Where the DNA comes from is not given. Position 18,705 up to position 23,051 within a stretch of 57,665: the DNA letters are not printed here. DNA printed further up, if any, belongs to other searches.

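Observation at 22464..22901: Conserved E ... GYD ... EVK (PD-(D/E)xK, DUF3883-like) module at the C-terminus of proteins that carry export signals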

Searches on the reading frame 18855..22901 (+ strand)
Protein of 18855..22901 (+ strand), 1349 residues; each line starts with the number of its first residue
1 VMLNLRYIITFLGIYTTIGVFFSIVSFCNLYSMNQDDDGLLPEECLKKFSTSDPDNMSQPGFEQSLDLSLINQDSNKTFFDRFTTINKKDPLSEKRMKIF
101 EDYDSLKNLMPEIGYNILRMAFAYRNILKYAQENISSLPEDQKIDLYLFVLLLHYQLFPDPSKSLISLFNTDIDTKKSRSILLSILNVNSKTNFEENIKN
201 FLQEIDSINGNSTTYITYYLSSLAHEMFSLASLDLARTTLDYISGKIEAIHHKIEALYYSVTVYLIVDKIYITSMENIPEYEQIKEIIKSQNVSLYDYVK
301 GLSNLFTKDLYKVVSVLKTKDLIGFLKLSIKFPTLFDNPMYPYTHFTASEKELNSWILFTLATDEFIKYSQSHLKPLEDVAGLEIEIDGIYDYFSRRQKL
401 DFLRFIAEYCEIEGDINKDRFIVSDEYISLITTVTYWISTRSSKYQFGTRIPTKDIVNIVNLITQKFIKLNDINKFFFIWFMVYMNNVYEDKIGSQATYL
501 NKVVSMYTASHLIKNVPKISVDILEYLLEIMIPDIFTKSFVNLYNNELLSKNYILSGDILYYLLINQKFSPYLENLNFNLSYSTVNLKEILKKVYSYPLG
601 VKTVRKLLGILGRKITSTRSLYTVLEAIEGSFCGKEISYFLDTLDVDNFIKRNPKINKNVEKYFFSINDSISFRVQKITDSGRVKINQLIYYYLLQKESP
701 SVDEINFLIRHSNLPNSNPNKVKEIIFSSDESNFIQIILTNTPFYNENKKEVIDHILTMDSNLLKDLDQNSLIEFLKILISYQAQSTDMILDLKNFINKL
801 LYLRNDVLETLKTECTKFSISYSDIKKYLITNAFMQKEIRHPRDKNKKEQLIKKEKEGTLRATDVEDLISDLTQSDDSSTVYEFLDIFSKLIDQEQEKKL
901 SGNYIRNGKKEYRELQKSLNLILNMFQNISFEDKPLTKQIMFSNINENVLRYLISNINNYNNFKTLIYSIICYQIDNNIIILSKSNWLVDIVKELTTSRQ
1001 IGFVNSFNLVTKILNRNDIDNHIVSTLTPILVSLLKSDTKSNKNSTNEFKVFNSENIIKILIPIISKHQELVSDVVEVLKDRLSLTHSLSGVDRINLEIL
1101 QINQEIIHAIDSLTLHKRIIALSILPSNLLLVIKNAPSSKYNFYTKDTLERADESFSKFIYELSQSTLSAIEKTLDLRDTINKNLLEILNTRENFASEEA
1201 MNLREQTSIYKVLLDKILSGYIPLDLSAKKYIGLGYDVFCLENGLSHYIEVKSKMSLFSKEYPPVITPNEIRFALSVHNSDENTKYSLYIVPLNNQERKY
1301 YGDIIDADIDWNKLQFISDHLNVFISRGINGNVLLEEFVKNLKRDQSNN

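Call 7: search_protein_families(library=pfam, proteins=[window:18855-22901:+], max_evalue=1)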
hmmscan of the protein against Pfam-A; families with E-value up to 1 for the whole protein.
window:18855-22901:+ (1349 aa): 0 families

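Call 18: find_related_loci(query=A2, collection=genome_contigs, flank=10000)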
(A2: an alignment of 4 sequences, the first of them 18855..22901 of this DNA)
Query A2 (1349 aa) in genome_contigs; peptide patterns used: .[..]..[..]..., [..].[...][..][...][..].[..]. (x = any residue, [..] = any of these).
178 stretches matched a pattern, but none encodes a relative of the query by tblastn (E <= 1e-3).

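Call 32: search_protein_representatives(alignment_id=A3)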
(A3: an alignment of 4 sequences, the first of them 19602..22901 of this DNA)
Query: 4 sequences, 1103 profile positions. Proteins with E-value up to 0.001 (for the whole library): 16; up to 1e-10: 14; up to 1e-30: 13. The best 16 are listed.
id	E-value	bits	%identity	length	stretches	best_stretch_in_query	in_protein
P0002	0.0e+00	1662.6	-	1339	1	8-1100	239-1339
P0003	0.0e+00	1658.6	-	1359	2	8-1103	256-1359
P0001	0.0e+00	1635.0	-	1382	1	3-1100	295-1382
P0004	0.0e+00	1261.7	-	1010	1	86-1102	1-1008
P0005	4.3e-279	945.4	-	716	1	386-1100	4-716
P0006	3.2e-272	922.7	-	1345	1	29-1101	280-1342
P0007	8.6e-244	828.5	-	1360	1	7-1098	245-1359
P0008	1.9e-237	807.5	-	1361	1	25-1100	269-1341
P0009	1.1e-236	805.0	-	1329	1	4-1100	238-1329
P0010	4.8e-89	316.1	-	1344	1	58-1069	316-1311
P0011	9.1e-83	295.3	-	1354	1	59-1096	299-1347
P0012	2.6e-53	197.7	-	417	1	761-1072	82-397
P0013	1.6e-36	142.2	-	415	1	722-1064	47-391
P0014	2.8e-23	98.3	-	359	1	4-278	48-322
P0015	1.4e-07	46.3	-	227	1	922-988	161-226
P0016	4.7e-04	34.7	-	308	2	960-1038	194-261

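Call 49: find_encoding_contigs(protein=P0009, flank=10000, max_places=4)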
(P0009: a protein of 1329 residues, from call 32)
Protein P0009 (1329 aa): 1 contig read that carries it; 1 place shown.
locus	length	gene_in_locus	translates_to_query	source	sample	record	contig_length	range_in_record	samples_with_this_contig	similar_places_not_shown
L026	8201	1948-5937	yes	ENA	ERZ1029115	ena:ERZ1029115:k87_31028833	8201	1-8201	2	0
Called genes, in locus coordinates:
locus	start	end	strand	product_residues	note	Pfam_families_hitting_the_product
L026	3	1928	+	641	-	?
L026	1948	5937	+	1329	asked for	-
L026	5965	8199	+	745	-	?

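Call 50: find_encoding_contigs(protein=P0010, flank=10000, max_places=4)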
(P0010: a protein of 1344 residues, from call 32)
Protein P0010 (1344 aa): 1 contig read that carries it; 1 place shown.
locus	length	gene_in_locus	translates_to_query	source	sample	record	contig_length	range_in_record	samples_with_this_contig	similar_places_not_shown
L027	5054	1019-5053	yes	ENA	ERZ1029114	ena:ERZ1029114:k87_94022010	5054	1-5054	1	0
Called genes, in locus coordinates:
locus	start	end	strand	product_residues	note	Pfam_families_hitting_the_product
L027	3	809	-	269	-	?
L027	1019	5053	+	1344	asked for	?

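Call 51: find_encoding_contigs(protein=P0011, flank=10000, max_places=4)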
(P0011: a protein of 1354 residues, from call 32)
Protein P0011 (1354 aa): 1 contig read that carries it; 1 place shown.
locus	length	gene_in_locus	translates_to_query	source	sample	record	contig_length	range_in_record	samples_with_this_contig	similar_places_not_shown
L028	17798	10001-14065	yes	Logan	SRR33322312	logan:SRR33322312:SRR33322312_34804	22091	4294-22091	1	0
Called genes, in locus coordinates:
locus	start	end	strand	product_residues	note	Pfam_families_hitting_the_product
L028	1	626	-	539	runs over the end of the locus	PF09820:AAA-ATPase_like, PF08011:PDDEXK_9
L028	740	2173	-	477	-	PF00224:PK, PF02887:PK_C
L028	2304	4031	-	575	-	PF03321:GH3, PF23571:GH3_M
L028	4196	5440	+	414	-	PF02687:FtsX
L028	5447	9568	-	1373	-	-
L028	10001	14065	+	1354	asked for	-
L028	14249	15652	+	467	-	PF13020:NOV_C (weak)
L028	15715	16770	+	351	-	PF00089:Trypsin, PF13365:Trypsin_2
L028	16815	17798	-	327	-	?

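Call 52: find_encoding_contigs(protein=P0012, flank=10000, max_places=4)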
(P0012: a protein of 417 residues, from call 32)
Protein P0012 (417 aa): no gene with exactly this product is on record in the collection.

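Call 53: find_encoding_contigs(protein=P0013, flank=10000, max_places=4)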
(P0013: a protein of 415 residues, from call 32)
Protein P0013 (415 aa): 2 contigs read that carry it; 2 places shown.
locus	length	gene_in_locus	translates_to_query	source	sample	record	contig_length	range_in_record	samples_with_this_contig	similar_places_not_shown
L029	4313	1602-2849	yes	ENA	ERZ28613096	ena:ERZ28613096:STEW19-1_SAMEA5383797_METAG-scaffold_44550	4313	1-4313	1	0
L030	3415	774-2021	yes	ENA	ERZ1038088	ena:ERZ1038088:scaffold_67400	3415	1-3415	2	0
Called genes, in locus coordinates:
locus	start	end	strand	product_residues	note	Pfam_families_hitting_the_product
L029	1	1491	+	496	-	?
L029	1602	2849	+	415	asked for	PF13020:NOV_C (weak)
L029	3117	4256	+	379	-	PF13020:NOV_C (weak)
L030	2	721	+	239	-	?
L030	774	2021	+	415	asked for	PF13020:NOV_C (weak)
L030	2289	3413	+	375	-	?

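Call 60: search_protein_families(library=padloc, proteins=[window:18855-22901:+], max_evalue=0.1)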
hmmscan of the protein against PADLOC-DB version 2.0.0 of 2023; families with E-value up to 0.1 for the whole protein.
window:18855-22901:+ (1349 aa): 0 families

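Call 61: search_protein_families(library=phrogs, proteins=[window:18855-22901:+], max_evalue=0.1)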
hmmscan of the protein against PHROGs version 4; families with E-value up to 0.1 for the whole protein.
window:18855-22901:+ (1349 aa): 0 families

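Call 62: find_encoding_contigs(protein=P0004, flank=10000, max_places=3)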
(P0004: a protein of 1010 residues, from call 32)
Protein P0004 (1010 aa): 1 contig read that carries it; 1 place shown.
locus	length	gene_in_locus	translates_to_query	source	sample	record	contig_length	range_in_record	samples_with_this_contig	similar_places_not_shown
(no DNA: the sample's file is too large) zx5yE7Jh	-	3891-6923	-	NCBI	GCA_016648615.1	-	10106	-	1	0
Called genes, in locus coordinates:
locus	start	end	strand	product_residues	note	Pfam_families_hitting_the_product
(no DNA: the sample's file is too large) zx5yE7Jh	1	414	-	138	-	?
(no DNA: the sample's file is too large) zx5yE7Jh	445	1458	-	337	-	PF00561:Abhydrolase_1, PF12146:Hydrolase_4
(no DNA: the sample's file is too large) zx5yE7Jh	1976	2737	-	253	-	PF01643:Acyl-ACP_TE (weak), PF20791:Acyl-ACP_TE_C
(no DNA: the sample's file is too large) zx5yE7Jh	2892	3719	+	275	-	-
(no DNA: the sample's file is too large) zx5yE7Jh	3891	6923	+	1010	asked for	-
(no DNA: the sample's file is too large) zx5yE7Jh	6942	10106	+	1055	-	?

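Call 63: find_encoding_contigs(protein=P0006, flank=10000, max_places=3)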
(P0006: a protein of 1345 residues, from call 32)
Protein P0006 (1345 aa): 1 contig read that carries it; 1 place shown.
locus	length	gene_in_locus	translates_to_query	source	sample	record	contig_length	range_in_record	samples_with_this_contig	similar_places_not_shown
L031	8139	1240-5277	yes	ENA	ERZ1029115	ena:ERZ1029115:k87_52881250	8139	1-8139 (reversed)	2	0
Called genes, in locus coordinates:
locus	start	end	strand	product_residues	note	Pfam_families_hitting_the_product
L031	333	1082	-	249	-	PF01643:Acyl-ACP_TE (weak), PF20791:Acyl-ACP_TE_C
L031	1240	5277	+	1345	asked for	PF13020:NOV_C (weak)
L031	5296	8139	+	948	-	?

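Call 64: find_encoding_contigs(protein=P0008, flank=10000, max_places=3)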
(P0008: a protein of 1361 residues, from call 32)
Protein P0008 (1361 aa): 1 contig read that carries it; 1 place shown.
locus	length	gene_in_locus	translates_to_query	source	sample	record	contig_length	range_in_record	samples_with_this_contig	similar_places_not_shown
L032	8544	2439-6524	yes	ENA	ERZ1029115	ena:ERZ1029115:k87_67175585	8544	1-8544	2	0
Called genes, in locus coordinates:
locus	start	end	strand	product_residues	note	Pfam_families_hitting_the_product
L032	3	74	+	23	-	?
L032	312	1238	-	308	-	-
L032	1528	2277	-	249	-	PF01643:Acyl-ACP_TE, PF20791:Acyl-ACP_TE_C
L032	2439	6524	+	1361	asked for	PF13020:NOV_C (weak)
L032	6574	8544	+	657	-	?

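Call 65: find_encoding_contigs(protein=P0007, flank=10000, max_places=3)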
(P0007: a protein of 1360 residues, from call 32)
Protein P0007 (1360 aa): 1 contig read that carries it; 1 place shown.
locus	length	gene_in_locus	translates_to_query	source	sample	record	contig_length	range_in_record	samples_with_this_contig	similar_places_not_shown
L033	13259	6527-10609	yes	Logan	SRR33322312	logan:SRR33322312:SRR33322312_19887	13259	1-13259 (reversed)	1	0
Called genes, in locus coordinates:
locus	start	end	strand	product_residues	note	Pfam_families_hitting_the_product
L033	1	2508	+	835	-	?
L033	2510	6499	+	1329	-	-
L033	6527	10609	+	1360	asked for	-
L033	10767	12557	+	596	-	PF03485:Arg_tRNA_synt_N, PF00750:tRNA-synt_1d, PF05746:DALR_1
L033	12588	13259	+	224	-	?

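Call 66: list_cluster_members(proteins=[P0004, P0006, P0007, P0008, P0010, P0011, P0013])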
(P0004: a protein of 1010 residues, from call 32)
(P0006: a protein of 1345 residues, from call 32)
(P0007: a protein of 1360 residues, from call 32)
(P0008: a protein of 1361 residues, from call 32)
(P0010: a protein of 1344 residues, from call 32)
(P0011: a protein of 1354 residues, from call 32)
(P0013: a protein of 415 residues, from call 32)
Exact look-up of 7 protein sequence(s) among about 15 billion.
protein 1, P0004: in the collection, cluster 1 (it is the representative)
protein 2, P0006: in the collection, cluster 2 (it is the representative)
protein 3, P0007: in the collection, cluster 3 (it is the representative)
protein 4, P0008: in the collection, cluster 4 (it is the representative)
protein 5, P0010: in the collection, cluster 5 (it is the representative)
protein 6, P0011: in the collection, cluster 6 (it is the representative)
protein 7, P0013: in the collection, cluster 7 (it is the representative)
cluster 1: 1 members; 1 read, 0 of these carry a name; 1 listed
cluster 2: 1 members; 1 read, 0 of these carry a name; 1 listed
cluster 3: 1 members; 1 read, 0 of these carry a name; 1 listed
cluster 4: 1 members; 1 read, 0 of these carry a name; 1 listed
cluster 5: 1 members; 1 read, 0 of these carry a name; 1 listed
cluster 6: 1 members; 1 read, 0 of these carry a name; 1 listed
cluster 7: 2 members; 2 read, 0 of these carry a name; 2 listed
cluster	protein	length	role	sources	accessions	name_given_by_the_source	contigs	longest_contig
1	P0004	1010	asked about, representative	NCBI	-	-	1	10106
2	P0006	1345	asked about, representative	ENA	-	-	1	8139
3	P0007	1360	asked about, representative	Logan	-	-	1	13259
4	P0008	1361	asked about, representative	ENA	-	-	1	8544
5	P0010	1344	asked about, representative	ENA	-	-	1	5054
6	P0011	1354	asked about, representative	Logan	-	-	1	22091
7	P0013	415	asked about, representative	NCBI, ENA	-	-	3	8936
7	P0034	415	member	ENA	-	-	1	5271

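Call 72: search_solved_structures(query=A6, max_evalue=1, show_alignments=2)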
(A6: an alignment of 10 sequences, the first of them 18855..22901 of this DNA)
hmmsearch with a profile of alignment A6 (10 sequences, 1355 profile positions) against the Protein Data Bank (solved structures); distinct sequences matched with E-value up to 1: 0.

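Call 73: search_protein_families(library=pfam, alignment_id=A6, max_evalue=0.01)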
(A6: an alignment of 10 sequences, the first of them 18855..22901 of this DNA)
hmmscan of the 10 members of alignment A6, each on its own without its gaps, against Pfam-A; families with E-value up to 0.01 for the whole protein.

A. member 1, window:18855-22901:+ (1349 aa): 0 families

B. families by the number of members that match (of 10 scanned): 1 family
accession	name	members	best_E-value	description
PF13020.12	NOV_C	3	1.4e-07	Protein NO VEIN, C-terminal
